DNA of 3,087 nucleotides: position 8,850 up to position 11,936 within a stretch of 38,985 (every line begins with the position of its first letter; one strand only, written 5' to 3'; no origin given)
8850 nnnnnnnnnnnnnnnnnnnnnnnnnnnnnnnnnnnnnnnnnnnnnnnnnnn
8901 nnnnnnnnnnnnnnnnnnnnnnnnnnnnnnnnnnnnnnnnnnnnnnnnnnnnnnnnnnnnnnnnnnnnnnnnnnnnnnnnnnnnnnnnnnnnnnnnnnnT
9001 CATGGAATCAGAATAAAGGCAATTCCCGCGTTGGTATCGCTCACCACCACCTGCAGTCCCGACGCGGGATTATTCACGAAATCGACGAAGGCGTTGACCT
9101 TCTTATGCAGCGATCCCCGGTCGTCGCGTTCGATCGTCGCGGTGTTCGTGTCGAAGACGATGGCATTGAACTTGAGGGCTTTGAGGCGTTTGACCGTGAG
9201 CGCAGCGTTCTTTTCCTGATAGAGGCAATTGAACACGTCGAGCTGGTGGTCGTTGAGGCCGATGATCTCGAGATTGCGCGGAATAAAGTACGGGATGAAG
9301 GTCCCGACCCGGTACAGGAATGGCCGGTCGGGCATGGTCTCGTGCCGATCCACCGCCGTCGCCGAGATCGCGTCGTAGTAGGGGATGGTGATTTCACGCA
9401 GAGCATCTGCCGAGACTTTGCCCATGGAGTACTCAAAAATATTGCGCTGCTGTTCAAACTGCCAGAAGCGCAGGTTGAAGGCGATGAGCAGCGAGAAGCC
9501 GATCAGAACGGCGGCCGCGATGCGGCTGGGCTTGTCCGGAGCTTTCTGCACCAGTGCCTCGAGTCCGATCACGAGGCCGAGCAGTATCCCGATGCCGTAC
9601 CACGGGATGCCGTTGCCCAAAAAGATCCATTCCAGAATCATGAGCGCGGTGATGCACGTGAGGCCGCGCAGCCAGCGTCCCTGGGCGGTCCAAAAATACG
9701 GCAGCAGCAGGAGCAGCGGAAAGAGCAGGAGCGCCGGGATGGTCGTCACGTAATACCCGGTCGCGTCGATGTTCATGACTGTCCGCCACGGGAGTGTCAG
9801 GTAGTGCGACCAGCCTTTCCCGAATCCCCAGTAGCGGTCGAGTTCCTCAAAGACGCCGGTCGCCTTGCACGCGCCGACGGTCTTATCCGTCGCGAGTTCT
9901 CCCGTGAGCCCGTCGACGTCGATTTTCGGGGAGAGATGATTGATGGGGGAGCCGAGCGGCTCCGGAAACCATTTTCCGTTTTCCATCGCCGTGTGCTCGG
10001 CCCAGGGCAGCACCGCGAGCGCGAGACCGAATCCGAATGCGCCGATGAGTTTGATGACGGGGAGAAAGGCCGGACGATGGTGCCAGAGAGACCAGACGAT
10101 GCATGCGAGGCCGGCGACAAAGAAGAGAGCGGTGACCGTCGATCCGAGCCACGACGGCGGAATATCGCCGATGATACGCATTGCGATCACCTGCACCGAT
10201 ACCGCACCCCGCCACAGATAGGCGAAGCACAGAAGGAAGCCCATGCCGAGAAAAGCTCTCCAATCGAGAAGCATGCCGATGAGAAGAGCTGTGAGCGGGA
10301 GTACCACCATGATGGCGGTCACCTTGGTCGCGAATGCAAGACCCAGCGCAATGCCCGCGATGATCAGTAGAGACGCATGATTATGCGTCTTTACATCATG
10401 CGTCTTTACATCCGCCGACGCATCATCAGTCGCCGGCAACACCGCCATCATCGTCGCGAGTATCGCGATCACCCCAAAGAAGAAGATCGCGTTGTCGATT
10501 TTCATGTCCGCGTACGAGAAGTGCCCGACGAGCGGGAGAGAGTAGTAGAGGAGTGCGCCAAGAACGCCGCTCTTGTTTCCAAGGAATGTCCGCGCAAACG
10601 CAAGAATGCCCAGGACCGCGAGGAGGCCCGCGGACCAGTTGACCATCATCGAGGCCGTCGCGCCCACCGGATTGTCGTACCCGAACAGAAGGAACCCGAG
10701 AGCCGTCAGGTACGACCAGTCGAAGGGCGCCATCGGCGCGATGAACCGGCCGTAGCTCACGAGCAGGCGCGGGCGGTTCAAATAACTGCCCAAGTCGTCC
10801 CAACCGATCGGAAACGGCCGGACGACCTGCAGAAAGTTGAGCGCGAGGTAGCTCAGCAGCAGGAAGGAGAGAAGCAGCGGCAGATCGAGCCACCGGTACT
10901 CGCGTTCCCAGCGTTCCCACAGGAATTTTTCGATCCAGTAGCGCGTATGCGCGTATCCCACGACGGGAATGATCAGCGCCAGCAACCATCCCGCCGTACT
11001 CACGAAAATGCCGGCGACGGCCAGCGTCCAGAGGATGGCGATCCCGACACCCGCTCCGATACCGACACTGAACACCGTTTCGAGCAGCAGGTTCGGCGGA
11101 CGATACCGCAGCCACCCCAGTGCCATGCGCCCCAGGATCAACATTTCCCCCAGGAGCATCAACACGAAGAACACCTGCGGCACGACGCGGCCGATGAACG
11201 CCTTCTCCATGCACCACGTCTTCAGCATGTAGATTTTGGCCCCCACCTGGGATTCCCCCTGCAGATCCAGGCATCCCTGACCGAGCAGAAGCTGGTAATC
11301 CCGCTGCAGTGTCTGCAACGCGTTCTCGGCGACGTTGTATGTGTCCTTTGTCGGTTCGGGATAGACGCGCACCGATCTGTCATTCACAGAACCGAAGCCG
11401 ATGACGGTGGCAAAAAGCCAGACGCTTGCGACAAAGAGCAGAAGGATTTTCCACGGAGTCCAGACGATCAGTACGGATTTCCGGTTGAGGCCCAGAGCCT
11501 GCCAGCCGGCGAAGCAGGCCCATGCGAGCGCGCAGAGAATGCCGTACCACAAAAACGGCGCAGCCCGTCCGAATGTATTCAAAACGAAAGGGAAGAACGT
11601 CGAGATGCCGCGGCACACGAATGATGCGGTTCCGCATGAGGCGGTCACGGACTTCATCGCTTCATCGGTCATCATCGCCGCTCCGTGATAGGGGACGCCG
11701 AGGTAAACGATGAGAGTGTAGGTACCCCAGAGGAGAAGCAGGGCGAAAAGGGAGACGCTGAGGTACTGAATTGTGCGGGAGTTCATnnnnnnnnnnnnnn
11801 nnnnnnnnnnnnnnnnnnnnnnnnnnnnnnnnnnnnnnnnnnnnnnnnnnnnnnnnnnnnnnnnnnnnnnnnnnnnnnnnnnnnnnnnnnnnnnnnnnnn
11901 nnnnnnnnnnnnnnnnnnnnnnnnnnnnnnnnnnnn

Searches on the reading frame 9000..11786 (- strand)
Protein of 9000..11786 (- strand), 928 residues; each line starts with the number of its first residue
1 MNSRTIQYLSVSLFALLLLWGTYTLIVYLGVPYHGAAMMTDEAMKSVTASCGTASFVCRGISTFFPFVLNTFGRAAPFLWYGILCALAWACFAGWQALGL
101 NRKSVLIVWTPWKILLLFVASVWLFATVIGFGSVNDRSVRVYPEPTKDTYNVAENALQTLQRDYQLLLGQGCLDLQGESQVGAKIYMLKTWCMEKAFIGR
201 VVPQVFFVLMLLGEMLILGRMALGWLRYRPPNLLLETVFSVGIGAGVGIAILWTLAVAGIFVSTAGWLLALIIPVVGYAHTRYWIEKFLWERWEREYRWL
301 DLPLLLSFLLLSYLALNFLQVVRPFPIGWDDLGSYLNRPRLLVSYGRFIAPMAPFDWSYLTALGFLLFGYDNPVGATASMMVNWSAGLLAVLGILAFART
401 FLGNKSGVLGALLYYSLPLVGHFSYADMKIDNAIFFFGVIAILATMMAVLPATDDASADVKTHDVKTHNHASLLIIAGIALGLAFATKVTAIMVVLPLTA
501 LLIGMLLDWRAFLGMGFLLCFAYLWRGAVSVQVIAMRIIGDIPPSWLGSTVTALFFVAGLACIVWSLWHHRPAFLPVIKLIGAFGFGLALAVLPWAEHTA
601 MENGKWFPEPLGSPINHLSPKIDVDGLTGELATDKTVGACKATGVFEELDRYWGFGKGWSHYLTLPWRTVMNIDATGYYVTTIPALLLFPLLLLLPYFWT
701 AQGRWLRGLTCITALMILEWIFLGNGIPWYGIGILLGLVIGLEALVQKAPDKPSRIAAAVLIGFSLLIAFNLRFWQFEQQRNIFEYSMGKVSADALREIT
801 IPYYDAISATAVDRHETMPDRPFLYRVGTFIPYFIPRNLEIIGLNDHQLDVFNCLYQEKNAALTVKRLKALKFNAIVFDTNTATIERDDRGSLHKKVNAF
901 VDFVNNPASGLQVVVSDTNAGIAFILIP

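Call 63: search_protein_families(library=pfam, proteins=[window:9000-11786:-], max_evalue=0.001)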
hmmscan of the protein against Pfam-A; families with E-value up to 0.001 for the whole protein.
window:9000-11786:- (928 aa): 1 family
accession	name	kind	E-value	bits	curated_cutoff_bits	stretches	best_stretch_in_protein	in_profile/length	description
PF13231.12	PMT_2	-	2e-05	25.3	26.1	1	357-503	6-130/160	Dolichyl-phosphate-mannose-protein mannosyltransferase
